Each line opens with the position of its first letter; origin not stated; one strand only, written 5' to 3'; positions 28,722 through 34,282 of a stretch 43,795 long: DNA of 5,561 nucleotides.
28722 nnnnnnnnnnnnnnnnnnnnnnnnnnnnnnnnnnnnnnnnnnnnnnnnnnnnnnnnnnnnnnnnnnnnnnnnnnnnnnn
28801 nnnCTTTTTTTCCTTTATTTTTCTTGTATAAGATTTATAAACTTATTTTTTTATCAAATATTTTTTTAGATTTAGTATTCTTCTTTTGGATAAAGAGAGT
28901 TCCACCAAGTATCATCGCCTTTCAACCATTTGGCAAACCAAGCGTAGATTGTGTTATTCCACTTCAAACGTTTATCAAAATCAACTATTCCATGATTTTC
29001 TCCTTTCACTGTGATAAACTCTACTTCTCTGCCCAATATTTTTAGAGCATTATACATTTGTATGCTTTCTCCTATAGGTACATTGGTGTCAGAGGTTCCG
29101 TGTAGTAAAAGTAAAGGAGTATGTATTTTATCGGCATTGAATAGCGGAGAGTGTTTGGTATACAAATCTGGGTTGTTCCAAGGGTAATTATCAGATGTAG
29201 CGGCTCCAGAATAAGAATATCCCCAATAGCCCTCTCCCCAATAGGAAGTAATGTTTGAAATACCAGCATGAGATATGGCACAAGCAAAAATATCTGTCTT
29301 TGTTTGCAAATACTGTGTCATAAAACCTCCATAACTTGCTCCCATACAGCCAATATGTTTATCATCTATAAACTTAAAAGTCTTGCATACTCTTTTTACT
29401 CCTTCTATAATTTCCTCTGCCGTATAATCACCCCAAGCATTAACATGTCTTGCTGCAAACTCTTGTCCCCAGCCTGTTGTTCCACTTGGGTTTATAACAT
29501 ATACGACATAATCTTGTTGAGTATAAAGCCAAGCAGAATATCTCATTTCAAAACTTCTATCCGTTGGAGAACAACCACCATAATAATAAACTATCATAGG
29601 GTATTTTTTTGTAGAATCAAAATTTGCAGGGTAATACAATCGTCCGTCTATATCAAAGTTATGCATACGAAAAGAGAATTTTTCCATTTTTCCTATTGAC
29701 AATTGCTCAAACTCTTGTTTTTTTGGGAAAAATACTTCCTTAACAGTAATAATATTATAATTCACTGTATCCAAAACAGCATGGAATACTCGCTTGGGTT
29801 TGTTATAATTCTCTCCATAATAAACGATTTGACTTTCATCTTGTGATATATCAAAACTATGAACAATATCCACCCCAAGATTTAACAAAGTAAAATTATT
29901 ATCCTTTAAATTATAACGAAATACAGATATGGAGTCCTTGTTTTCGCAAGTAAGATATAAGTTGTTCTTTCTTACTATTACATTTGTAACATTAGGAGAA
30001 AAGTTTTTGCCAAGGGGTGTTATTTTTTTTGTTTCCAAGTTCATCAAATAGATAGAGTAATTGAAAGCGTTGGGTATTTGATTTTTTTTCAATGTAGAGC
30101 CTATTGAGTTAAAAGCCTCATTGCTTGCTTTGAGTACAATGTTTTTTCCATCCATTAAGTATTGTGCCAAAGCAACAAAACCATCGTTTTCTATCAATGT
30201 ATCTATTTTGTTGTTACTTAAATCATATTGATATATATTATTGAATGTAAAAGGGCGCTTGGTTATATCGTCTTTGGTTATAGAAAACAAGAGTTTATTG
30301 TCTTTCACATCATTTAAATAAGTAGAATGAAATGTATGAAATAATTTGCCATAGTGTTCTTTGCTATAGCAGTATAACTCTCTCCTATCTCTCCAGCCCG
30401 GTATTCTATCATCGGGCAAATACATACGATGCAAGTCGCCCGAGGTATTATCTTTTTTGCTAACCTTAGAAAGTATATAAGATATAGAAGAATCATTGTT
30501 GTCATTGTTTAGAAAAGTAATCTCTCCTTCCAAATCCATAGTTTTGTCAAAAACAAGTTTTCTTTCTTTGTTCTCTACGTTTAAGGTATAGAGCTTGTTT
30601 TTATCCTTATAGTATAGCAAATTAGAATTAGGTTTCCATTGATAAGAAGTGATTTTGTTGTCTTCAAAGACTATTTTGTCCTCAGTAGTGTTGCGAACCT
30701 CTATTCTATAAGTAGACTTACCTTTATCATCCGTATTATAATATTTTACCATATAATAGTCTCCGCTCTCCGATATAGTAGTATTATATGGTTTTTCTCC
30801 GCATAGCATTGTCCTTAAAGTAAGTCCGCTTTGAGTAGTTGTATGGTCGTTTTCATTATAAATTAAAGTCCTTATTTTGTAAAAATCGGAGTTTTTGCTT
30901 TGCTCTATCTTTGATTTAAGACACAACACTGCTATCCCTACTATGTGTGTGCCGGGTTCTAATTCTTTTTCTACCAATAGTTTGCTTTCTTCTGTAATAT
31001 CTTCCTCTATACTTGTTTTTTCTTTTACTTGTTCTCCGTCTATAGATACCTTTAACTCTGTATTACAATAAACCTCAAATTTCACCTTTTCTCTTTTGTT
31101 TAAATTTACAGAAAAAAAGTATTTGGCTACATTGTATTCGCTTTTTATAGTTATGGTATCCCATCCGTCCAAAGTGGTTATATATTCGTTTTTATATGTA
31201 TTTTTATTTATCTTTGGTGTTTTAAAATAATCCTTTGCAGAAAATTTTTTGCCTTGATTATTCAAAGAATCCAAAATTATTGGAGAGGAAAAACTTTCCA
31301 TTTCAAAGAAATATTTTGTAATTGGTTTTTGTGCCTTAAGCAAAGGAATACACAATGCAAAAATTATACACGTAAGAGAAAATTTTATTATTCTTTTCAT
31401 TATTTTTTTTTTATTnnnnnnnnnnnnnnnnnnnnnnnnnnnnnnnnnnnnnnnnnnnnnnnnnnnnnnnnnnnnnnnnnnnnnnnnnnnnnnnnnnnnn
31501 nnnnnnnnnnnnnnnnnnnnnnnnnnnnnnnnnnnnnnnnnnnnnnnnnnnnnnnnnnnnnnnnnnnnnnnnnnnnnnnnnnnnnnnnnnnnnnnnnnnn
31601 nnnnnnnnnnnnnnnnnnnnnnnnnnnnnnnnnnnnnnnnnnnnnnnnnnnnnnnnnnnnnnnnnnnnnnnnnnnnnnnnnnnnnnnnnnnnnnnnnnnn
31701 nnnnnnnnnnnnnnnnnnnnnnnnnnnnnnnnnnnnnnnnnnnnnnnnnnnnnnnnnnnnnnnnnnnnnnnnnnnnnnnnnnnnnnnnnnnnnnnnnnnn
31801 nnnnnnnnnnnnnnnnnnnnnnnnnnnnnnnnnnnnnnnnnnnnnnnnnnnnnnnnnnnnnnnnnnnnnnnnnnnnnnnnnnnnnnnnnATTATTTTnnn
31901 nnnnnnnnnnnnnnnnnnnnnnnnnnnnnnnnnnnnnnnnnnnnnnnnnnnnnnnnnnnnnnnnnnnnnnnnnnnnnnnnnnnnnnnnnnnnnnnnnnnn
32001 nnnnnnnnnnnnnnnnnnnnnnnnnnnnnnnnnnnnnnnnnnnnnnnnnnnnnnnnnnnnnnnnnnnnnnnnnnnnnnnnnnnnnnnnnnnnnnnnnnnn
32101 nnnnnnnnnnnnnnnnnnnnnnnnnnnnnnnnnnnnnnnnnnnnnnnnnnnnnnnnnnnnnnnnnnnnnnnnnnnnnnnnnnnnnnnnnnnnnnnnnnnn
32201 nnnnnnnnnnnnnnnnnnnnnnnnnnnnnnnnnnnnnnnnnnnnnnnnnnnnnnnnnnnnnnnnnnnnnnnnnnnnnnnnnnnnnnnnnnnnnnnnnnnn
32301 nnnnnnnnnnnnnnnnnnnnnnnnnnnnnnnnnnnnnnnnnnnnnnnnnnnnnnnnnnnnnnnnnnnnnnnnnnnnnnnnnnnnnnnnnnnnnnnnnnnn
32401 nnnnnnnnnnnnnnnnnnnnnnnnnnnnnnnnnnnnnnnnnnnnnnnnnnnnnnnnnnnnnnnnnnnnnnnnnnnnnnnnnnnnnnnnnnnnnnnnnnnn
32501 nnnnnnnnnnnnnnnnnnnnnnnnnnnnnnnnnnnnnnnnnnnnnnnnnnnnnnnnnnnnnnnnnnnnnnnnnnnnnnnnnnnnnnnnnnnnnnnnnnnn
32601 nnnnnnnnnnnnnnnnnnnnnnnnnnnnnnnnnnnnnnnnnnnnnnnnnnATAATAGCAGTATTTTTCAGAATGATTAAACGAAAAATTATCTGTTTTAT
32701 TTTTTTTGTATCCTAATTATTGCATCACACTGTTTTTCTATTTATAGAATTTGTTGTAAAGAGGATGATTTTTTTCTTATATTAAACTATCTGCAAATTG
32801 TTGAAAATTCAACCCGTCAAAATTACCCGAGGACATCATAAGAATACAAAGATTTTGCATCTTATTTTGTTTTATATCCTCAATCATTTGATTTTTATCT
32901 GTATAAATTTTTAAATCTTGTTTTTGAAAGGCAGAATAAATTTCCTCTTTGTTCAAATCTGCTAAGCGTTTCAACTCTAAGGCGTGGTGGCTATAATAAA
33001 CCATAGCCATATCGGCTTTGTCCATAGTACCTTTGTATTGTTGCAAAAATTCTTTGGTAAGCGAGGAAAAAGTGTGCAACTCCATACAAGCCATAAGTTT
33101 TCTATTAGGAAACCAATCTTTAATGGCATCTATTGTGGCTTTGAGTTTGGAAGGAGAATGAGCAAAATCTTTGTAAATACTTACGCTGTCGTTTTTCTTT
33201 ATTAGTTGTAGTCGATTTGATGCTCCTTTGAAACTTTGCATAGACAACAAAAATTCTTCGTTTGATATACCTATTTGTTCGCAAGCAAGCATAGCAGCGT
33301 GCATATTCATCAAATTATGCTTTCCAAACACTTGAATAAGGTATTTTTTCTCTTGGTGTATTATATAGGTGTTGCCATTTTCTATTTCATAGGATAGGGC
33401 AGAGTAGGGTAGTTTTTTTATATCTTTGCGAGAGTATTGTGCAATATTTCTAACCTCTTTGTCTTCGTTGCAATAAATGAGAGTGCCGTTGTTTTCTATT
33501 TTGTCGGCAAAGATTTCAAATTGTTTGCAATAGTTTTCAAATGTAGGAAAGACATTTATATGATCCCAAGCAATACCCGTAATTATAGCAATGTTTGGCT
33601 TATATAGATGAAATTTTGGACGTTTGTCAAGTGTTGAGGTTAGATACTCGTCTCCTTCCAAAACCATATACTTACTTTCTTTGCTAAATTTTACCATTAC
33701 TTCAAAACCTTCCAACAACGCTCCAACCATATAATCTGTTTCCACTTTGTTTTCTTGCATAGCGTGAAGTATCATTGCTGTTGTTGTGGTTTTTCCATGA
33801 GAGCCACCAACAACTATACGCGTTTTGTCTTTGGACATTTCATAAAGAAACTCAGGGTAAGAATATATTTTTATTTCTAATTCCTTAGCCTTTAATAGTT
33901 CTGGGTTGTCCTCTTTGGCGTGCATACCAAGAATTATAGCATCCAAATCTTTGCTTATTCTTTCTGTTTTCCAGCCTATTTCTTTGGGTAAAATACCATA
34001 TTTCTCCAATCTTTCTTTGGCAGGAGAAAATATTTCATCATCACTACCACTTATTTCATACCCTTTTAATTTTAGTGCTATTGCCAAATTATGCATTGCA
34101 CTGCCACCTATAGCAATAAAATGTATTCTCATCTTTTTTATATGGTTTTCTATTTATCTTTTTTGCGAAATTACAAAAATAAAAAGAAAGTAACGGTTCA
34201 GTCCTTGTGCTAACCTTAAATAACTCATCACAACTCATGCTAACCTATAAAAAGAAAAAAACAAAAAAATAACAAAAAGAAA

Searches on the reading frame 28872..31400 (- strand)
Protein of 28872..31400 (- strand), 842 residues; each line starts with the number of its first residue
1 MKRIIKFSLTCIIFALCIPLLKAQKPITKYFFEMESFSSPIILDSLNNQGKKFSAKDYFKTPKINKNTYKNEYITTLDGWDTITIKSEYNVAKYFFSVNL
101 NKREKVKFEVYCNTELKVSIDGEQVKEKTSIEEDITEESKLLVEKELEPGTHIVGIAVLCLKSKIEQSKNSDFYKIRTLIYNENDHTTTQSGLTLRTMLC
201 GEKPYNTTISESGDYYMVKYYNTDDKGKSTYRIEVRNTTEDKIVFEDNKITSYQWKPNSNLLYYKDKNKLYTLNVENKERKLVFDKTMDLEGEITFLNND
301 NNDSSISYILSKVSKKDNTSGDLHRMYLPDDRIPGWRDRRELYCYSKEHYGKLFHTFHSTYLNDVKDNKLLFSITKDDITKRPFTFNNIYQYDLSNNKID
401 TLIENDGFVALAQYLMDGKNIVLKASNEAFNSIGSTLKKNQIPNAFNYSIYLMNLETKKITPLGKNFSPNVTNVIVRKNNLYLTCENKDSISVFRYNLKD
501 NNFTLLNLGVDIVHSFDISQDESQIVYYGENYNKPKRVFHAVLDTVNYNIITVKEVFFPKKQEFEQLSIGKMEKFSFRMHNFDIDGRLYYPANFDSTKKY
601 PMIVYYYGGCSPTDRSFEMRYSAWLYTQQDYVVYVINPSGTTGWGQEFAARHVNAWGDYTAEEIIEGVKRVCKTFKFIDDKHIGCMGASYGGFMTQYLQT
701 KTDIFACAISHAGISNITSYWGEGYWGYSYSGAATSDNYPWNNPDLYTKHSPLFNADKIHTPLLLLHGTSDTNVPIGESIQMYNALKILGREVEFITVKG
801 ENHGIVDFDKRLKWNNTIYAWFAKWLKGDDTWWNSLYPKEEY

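Call 49: search_protein_families(library=pfam, proteins=[window:28872-31400:-])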
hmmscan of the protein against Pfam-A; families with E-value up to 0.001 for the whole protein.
window:28872-31400:- (842 aa): 4 families
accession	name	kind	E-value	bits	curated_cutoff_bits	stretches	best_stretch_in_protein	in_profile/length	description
PF00326.27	Peptidase_S9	-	3.7e-47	161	22.6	1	623-828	7-212/213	Prolyl oligopeptidase family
PF20434.5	BD-FAE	-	9.3e-08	32.3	26.8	1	589-786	4-215/215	BD-FAE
PF02129.25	Peptidase_S15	-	4e-07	30.4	23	0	747-788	209-249/262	X-Pro dipeptidyl-peptidase (S15 family)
PF12146.15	Hydrolase_4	-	0.00032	20.5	27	0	755-805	186-234/239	Serine aminopeptidase, S33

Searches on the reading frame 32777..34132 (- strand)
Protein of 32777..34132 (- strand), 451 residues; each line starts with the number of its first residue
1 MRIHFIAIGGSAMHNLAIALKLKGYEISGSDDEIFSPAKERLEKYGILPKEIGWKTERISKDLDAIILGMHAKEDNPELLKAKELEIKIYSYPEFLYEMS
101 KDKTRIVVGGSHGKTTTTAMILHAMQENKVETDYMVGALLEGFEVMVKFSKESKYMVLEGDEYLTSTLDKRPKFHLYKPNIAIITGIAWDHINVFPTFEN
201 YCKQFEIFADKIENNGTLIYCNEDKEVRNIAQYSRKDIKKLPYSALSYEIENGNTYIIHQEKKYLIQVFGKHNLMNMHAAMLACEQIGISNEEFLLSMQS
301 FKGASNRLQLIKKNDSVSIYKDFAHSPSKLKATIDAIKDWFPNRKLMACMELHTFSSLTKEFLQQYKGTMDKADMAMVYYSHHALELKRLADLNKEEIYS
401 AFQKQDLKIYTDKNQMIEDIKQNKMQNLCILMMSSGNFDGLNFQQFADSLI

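Call 49: search_protein_families(library=pfam, proteins=[window:32777-34132:-])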
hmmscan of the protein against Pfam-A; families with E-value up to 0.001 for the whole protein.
window:32777-34132:- (451 aa): 3 families
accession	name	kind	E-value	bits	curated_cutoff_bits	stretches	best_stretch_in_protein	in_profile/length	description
PF08245.18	Mur_ligase_M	-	1.5e-18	67.9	24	1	108-283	1-199/200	Mur ligase middle domain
PF01225.30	Mur_ligase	-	2.8e-12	47.3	21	1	2-103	1-94/95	Mur ligase family, catalytic domain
PF02875.26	Mur_ligase_C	-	2.2e-10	41.9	28.4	1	306-436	1-127/127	Mur ligase, glutamate ligase domain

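Call 58: find_homologous_proteins(query=window:32777-34132:-, max_evalue=1e-120)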
Query window:32777-34132:- (451 aa): 7994 proteins with E <= 1e-120 among 8000 candidates; the best 120 are listed.
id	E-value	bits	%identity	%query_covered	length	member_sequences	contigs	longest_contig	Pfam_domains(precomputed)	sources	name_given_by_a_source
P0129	0.0e+0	1012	100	100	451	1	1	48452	PF02875.27,PF08245.19,PF01225.31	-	-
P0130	5.6e-289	976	96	100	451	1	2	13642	PF02875.27,PF08245.19,PF01225.31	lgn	-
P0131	4.9e-287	970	95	100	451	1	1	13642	PF02875.27,PF08245.19,PF01225.31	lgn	-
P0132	3.6e-285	963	94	100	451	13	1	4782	PF02875.27,PF08245.19,PF01225.31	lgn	-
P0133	2.1e-275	931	90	100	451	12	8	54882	PF02875.27,PF08245.19,PF01225.31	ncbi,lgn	-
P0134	1.6e-246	836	79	100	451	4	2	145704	PF02875.27,PF08245.19,PF01225.31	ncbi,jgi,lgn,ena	-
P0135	5.8e-241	818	80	98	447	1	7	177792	PF02875.27,PF08245.19,PF01225.31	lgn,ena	-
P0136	2.0e-240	816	79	98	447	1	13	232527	PF02875.27,PF08245.19,PF01225.31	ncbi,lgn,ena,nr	ncbi:MAG: peptidoglycan synthetase [Bacteroidales bacterium]|nr:peptidoglycan synthetase [Bacteroida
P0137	2.4e-240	816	79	98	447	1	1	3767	PF02875.27,PF08245.19,PF01225.31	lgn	-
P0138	4.4e-240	815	79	98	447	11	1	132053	PF02875.27,PF08245.19,PF01225.31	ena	-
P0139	5.9e-240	814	79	98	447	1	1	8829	PF02875.27,PF08245.19,PF01225.31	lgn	-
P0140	1.1e-239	814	79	98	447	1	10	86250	PF02875.27,PF08245.19,PF01225.31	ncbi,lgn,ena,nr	ncbi:MAG: Mur ligase family protein [Bacteroidales bacterium]|nr:peptidoglycan synthetase [Bacteroid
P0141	1.3e-239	813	79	98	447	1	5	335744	PF02875.27,PF08245.19,PF01225.31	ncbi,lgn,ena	-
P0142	1.6e-239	813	79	98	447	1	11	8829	PF02875.27,PF08245.19,PF01225.31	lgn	-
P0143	2.1e-239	813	79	98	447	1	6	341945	PF02875.27,PF08245.19,PF01225.31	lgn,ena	-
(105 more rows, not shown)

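Call 59: find_encoding_contigs(protein=P0133, flank=6000, max_places=8)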
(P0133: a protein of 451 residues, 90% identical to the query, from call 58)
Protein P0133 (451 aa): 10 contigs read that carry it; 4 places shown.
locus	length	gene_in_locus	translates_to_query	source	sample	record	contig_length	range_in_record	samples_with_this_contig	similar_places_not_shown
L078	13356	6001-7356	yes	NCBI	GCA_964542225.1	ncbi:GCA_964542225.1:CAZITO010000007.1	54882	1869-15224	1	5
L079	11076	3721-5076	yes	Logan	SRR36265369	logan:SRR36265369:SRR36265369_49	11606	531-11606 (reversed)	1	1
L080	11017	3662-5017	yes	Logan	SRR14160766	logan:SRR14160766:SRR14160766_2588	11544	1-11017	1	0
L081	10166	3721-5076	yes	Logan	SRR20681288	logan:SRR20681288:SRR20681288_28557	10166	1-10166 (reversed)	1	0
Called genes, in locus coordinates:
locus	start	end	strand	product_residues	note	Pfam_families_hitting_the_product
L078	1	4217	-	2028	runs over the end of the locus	?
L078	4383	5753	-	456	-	PF01554:MatE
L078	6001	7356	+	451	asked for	PF01225:Mur_ligase, PF08245:Mur_ligase_M, PF02875:Mur_ligase_C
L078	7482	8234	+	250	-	PF13505:OMP_b-brl (weak), PF13568:OMP_b-brl_2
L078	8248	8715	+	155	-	PF01467:CTP_transf_like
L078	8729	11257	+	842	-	PF02129:Peptidase_S15 (faint), PF20434:BD-FAE (weak), PF00326:Peptidase_S9, PF12146:Hydrolase_4 (faint)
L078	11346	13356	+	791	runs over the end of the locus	PF13620:CarboxypepD_reg, PF13715:CarbopepD_reg_2, PF07715:Plug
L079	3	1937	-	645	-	?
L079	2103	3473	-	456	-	PF01554:MatE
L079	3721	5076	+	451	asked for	PF01225:Mur_ligase, PF08245:Mur_ligase_M, PF02875:Mur_ligase_C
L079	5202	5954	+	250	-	PF13505:OMP_b-brl (weak), PF13568:OMP_b-brl_2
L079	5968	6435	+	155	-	PF01467:CTP_transf_like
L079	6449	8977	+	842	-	PF02129:Peptidase_S15 (faint), PF20434:BD-FAE (weak), PF00326:Peptidase_S9, PF12146:Hydrolase_4 (faint)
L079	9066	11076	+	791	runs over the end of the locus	PF13620:CarboxypepD_reg, PF13715:CarbopepD_reg_2, PF07715:Plug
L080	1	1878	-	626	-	?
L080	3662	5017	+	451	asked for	PF01225:Mur_ligase, PF08245:Mur_ligase_M, PF02875:Mur_ligase_C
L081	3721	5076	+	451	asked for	PF01225:Mur_ligase, PF08245:Mur_ligase_M, PF02875:Mur_ligase_C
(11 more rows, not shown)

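Call 60: find_encoding_contigs(protein=P0130, flank=8000, max_places=4)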
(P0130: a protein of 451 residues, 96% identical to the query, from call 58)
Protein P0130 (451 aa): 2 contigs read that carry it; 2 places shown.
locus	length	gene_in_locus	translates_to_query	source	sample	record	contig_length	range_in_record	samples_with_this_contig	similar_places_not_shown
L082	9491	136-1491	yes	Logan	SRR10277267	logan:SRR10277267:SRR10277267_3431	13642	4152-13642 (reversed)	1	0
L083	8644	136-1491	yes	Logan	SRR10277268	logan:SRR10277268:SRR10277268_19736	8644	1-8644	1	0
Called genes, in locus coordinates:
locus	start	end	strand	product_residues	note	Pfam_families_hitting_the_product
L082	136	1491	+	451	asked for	PF01225:Mur_ligase, PF08245:Mur_ligase_M, PF02875:Mur_ligase_C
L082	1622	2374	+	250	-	PF13505:OMP_b-brl (weak), PF13568:OMP_b-brl_2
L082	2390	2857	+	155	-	PF01467:CTP_transf_like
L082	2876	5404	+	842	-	PF20434:BD-FAE (weak), PF00326:Peptidase_S9, PF02129:Peptidase_S15 (faint)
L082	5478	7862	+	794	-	PF13620:CarboxypepD_reg, PF13715:CarbopepD_reg_2, PF07715:Plug (weak)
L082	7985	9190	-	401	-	PF01420:Methylase_S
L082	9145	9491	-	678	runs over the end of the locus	PF02384:N6_Mtase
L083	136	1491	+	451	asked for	PF01225:Mur_ligase, PF08245:Mur_ligase_M, PF02875:Mur_ligase_C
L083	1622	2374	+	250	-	PF13505:OMP_b-brl (weak), PF13568:OMP_b-brl_2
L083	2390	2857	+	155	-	PF01467:CTP_transf_like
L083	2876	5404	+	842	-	PF20434:BD-FAE (weak), PF00326:Peptidase_S9, PF02129:Peptidase_S15 (faint)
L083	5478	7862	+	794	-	PF13620:CarboxypepD_reg, PF13715:CarbopepD_reg_2, PF07715:Plug (weak)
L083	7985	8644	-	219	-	?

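Call 69: find_encoding_contigs(protein=P0132, flank=5000, max_places=8)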
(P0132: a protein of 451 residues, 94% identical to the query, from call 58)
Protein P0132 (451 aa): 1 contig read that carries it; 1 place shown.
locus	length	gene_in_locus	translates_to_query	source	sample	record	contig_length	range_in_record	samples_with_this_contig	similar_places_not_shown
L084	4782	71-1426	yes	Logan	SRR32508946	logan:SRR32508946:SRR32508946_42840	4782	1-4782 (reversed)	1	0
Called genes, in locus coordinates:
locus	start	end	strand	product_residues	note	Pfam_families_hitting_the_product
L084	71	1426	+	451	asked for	PF01225:Mur_ligase, PF08245:Mur_ligase_M, PF02875:Mur_ligase_C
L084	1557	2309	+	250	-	PF13505:OMP_b-brl (weak), PF13568:OMP_b-brl_2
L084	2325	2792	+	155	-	PF01467:CTP_transf_like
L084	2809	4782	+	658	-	?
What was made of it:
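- Tried and rejected: Closer Mpl relatives (94-96% identical) have contigs that break 70-135 nt upstream of mpl, so copy B's state there could not be read (calls 60, 69).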
